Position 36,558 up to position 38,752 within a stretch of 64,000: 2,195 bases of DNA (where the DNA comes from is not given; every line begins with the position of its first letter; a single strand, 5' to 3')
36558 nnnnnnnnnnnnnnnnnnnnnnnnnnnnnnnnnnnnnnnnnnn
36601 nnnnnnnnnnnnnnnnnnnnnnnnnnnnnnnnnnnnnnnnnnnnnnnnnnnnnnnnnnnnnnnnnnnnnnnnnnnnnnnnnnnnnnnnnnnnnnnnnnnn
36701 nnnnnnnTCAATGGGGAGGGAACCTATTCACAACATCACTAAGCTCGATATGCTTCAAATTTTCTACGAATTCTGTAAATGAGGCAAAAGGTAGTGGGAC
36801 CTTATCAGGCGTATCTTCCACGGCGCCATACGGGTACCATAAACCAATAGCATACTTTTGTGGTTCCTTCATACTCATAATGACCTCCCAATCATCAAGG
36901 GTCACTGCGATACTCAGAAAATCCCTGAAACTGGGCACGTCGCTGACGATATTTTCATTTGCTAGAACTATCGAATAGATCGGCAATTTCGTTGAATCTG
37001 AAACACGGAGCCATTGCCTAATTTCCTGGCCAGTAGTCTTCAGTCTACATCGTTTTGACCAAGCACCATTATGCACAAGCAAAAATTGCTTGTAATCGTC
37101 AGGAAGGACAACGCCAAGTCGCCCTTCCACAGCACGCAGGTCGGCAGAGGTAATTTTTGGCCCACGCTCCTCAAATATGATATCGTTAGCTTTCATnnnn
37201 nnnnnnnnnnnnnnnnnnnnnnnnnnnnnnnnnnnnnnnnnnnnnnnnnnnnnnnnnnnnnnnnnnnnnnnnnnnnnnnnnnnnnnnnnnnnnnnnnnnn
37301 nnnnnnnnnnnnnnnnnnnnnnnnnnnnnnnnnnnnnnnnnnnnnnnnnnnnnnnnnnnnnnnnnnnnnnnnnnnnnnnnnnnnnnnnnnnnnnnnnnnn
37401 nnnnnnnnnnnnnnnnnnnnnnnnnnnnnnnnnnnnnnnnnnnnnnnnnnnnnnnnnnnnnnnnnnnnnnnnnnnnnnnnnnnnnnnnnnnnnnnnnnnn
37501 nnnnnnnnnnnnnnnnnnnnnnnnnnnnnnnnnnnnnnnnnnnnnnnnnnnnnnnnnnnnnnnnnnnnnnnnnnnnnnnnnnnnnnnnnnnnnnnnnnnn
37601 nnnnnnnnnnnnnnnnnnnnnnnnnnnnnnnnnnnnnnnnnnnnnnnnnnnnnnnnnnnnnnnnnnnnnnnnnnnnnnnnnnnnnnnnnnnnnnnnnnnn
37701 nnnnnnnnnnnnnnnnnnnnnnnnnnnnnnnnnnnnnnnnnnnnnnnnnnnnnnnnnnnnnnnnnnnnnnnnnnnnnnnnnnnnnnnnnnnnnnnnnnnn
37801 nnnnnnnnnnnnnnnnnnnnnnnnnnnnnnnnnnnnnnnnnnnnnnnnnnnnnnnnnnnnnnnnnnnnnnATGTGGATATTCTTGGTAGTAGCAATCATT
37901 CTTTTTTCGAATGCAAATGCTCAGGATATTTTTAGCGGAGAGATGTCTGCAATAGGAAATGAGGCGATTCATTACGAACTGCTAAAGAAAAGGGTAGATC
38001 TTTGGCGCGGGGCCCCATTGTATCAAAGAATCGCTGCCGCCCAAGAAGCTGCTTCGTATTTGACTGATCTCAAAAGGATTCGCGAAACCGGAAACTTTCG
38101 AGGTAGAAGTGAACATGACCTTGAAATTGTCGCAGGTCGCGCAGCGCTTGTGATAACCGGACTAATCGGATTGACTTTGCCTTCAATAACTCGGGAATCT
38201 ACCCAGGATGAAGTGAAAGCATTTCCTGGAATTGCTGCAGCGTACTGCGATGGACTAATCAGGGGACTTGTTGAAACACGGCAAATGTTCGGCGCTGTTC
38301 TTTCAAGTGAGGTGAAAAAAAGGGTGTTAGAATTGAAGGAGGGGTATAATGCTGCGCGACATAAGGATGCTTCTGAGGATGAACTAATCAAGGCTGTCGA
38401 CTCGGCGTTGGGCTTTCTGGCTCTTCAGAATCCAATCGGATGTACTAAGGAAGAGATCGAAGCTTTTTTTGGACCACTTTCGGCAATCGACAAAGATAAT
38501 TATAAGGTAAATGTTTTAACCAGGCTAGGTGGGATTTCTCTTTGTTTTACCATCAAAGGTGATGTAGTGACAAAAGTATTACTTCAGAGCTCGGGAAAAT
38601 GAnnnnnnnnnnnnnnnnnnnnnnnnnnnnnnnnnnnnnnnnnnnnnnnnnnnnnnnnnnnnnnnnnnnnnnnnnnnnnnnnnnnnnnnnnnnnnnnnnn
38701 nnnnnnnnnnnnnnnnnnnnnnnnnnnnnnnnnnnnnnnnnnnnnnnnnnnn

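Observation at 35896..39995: AT-rich 4.1-kb island bounded by ~520-bp direct repeats, inserted after the ftsK terminator. Orphan SUKH immunity gene + secreted ORF + REP arrays + decayed RAYT.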

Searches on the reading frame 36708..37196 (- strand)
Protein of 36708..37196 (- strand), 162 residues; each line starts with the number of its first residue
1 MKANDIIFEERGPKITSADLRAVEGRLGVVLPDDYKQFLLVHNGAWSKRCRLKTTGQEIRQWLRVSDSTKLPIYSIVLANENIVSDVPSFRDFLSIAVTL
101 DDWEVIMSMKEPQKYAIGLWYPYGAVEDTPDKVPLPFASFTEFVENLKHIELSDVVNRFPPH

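Call 10: search_protein_families(library=pfam, proteins=[window:36708-37196:-], max_evalue=0.1)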
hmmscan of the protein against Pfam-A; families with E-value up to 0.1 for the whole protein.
window:36708-37196:- (162 aa): 3 families
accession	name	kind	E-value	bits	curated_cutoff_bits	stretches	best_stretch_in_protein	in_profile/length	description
PF09346.15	SMI1_KNR4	-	7.1e-11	43.2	25.4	1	15-145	2-124/125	SMI1 / KNR4 family (SUKH-1)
PF14568.11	SUKH_6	-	2.5e-05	25.2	27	1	19-120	3-100/119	SMI1-KNR4 cell-wall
PF14567.11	SUKH_5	-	0.015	15.5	27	1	15-41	22-48/142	SMI1-KNR4 cell-wall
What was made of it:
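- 36708..37196 (-): SUKH-1 (SMI1/KNR4) gene, 162 aa, AT-rich, with no toxin partner. Pfam PF09346, 43.2 bits (call 10).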

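Call 13: find_encoding_contigs(protein=window:36708-37196:-, flank=10000, max_places=10)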
Protein window:36708-37196:- (162 aa): 2 contigs read that carry it; 2 places shown.
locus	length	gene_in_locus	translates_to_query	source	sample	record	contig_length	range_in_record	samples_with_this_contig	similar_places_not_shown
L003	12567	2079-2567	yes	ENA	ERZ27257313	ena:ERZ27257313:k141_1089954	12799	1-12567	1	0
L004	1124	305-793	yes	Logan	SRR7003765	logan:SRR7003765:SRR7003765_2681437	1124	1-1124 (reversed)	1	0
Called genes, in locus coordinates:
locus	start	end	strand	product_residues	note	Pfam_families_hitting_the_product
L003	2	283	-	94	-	?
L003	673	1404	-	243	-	-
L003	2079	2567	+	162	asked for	PF09346:SMI1_KNR4, PF14568:SUKH_6 (faint)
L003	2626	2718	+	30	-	-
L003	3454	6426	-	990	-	PF13491:FtsK_4TM, PF17854:FtsK_alpha, PF01580:FtsK_SpoIIIE, PF12846:AAA_10 (faint), PF09397:FtsK_gamma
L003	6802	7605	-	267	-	-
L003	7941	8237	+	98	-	PF00166:Cpn10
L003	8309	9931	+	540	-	PF00118:Cpn60_TCP1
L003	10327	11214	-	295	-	PF23598:LRR_14 (faint), PF24758:LRR_At5g56370 (faint)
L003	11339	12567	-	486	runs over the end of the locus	?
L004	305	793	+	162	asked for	PF09346:SMI1_KNR4, PF14568:SUKH_6 (faint)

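Call 36: search_protein_families(library=ncbifam, proteins=[window:36708-37196:-], max_evalue=1)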
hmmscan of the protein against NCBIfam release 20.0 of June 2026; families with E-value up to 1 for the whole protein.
window:36708-37196:- (162 aa): 0 families

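Call 56: search_protein_representatives(protein=window:36708-37196:-)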
Query: 162 residues. Proteins with E-value up to 0.001 (for the whole library): 59; up to 1e-10: 19; up to 1e-30: 2. The best 59 are listed.
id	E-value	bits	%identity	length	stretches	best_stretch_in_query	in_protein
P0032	4.2e-55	202.2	63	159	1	6-150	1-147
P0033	1.6e-37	145.0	48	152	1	1-151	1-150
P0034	6.2e-27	110.6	45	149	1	1-151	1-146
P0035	3.3e-21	92.0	36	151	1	1-149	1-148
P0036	5.2e-21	91.4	38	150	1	1-151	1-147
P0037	4.4e-17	78.6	39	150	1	1-150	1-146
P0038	6.4e-17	78.1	35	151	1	1-150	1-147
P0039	2.6e-16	76.1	36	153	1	1-147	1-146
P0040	4.2e-16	75.4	34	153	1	1-151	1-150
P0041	4.6e-16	75.3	36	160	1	1-154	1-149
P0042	5.9e-16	74.9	34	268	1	2-151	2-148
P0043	4.3e-15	72.1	33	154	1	5-152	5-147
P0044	6.8e-14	68.2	33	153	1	4-148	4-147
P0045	1.8e-13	66.8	35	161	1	2-148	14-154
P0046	2.3e-13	66.5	34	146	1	1-150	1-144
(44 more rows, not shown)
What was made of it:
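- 36708..37196 (-): 59 representative homologues, best 63% identical (call 56).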

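Call 57: find_encoding_contigs(protein=P0032, flank=8000, max_places=4)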
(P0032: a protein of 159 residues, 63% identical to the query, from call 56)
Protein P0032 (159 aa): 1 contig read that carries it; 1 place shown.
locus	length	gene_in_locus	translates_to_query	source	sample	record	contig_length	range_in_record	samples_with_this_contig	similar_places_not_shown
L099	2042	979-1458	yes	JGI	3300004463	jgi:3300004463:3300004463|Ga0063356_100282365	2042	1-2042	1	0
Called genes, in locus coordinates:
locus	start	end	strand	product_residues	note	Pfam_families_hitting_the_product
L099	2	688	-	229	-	?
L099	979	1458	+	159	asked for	PF09346:SMI1_KNR4, PF14568:SUKH_6 (weak)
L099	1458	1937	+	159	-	PF00075:RNase_H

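Call 58: find_encoding_contigs(protein=P0033, flank=8000, max_places=4)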
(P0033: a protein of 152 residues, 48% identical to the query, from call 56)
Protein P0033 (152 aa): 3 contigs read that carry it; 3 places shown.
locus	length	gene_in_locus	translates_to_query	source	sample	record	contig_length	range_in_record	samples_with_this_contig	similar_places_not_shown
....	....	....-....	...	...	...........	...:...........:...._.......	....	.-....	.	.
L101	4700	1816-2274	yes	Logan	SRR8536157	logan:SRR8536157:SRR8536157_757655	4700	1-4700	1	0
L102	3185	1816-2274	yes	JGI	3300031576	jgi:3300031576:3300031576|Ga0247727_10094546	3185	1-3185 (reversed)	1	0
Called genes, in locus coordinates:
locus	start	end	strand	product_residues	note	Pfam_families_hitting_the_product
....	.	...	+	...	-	?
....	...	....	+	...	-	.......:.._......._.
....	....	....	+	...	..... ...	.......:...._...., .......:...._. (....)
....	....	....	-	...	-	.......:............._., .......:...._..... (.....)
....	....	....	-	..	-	?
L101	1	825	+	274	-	?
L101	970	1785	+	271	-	PF01261:AP_endonuc_2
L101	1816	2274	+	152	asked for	PF09346:SMI1_KNR4, PF14568:SUKH_6 (weak)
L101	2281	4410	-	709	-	PF14592:Chondroitinas_B, PF13229:Beta_helix (faint)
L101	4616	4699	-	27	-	?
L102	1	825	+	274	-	?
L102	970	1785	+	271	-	PF01261:AP_endonuc_2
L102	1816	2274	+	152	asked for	PF09346:SMI1_KNR4, PF14568:SUKH_6 (weak)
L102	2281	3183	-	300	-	?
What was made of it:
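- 36708..37196 (-): Their neighbours are RNase H, AP endonuclease and chondroitinase (calls 57, 58).
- On Polymorphic toxin-immunity locus: The closest homologues are also solitary (calls 57, 58).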

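Call 79: search_protein_families(library=phrogs, proteins=[window:36708-37196:-], max_evalue=1)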
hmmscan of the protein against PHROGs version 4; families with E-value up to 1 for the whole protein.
window:36708-37196:- (162 aa): 4 families
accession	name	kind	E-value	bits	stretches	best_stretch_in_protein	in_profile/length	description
phrog_25556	-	unknown function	0.00034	21.7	1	9-81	19-91/188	-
phrog_36924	-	unknown function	0.0016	19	1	12-45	40-73/185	-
phrog_22231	-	unknown function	0.013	16.1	1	43-135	90-177/254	-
phrog_17133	-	unknown function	0.069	14.5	1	17-45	16-44/131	-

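Call 82: search_protein_families(library=padloc, proteins=[window:36708-37196:-], max_evalue=0.1)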
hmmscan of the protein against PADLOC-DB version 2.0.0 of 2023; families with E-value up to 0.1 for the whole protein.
window:36708-37196:- (162 aa): 1 family
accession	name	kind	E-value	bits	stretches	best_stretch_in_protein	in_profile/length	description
PDLC04629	PDC-M40A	-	5e-05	21.2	1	12-48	24-60/169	-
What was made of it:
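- Tried and rejected: PADLOC gave only a weak PDC-M40A hit for the SUKH protein (call 82).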

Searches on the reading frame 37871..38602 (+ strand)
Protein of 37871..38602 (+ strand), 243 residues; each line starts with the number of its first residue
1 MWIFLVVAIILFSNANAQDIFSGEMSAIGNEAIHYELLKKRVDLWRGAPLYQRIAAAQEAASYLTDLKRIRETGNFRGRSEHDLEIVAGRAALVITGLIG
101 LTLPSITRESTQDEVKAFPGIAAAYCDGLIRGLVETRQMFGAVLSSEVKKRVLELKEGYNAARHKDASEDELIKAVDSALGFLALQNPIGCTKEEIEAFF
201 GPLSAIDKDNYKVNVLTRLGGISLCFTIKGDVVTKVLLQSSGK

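Call 10: search_protein_families(library=pfam, proteins=[window:37871-38602:+], max_evalue=0.1)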
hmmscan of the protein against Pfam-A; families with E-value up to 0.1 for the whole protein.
window:37871-38602:+ (243 aa): 0 families

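Call 36: search_protein_families(library=ncbifam, proteins=[window:37871-38602:+], max_evalue=1)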
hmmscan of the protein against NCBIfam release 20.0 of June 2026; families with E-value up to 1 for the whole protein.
window:37871-38602:+ (243 aa): 0 families

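Call 50: find_homologous_proteins(query=window:37871-38602:+, max_evalue=0.001)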
Query window:37871-38602:+ (243 aa): 1 proteins with E <= 0.001 among 1776 candidates.
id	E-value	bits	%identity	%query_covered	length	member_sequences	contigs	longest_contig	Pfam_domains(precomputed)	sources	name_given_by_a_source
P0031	1.1e-152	524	100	100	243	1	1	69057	-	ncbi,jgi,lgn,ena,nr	ncbi:MAG TPA: hypothetical protein VEK08_24030 [Planctomycetota bacterium]|nr:hypothetical protein [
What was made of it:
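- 37871..38602 (+): ORF243, an AT-rich ORFan with a Sec-type signal peptide. It matches only itself among 5.8 billion protein clusters (call 50).
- ORF243 matches only itself (call 50).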

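Call 55: predict_structure(protein=window:37871-38602:+)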
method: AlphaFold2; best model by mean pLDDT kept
length: 243 residues; sequences in the alignment: 1
mean_pLDDT: 55.1   pTM: 0.44
mean pLDDT of the five models: 55.1, 53.9, 52.9, 49.5, 46.7
residues with pLDDT >= 90: 0; 70-90: 27; 50-70: 150; < 50: 66
segments of 3 or more residues with pLDDT < 50: 5-36, 100-109, 136-144, 217-220, 240-243
pLDDT, mean of each block of 10 residues (from residue 1): 47 32 36 47 52 58 59 62 55 53 45 52 52 48 50 61 62 57 54 68 81 58 74 66 38
secondary structure, 60 per line:
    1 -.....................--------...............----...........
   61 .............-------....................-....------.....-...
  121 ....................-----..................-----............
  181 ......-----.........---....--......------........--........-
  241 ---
elements in order: H2-22 H31-45 H50-73 H81-100 H102-105 H112-116 H118-140 H146-163 H169-186 H193-200 E204-207 E210-215 E222-229 E232-239
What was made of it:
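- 37871..38602 (+): The AlphaFold2 single-sequence model has pLDDT 55 and is not usable (call 55).
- Tried and rejected: ORF243 structure. pLDDT was 55 with no homologues to build an alignment (calls 50, 55), so I did not attempt a fold search.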

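Call 79: search_protein_families(library=phrogs, proteins=[window:37871-38602:+], max_evalue=1)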
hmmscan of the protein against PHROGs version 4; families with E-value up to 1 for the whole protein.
window:37871-38602:+ (243 aa): 2 families
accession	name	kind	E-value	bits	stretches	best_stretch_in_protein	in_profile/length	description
phrog_12502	-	unknown function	0.15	13.1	1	39-63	24-48/67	-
phrog_9923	-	unknown function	0.17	12.8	0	214-231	16-33/53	-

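Call 82: search_protein_families(library=padloc, proteins=[window:37871-38602:+], max_evalue=0.1)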
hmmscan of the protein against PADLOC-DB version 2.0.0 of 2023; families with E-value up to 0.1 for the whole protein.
window:37871-38602:+ (243 aa): 0 families
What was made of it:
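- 37871..38602 (+): No family in four libraries (calls 10, 36, 79, 82).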
